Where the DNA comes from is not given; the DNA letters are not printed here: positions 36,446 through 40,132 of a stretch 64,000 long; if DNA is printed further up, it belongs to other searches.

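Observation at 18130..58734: Ten paralogous small-protein + TIM-barrel cassettes: candidate expanded battery of C-glycoside / 3-keto-glycoside lyase heteromers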

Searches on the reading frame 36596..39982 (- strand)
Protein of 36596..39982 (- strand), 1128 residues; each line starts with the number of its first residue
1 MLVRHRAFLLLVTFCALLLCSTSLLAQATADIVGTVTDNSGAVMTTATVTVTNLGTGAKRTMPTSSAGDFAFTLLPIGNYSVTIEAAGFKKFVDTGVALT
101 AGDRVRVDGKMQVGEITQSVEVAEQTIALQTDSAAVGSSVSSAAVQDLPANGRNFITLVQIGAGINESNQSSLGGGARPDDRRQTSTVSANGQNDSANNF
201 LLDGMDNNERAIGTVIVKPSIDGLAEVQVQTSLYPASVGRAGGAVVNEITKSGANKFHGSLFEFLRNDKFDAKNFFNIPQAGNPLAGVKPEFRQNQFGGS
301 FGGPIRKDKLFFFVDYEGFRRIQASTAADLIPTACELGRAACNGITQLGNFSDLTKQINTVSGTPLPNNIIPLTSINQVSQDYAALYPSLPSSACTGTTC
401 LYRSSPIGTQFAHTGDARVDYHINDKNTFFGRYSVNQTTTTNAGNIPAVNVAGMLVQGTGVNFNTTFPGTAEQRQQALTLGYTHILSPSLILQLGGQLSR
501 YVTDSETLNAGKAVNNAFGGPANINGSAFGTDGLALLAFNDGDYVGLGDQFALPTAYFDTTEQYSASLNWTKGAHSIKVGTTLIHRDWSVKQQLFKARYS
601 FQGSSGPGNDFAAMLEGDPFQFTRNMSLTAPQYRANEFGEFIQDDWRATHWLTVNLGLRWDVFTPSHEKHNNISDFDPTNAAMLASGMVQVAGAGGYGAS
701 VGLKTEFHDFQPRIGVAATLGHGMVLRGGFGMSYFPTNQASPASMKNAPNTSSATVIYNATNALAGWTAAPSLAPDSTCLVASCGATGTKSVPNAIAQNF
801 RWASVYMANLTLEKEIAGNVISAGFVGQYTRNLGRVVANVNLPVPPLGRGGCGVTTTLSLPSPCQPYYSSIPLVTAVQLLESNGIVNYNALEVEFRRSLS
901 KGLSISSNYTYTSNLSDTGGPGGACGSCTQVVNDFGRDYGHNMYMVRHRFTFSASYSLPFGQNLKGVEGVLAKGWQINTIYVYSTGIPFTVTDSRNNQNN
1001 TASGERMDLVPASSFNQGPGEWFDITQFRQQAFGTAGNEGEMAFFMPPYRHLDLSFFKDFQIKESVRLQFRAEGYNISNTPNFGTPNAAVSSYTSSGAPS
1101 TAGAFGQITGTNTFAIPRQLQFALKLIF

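Call 85: search_protein_families(library=pfam, proteins=[window:36596-39982:-], max_evalue=0.01)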
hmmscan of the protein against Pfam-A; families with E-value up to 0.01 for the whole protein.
window:36596-39982:- (1128 aa): 3 families
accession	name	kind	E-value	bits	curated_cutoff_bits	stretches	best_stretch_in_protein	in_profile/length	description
PF25183.1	OMP_b-brl_4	-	4.5e-193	644.4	30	1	249-1121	1-838/838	Outer membrane beta barrel domain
PF13620.12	CarboxypepD_reg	-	5.8e-19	68.7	32.3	1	32-111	2-81/82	Carboxypeptidase regulatory-like domain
PF13715.12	CarbopepD_reg_2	-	0.00019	21.8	32.2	1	32-91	1-57/88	CarboxypepD_reg-like domain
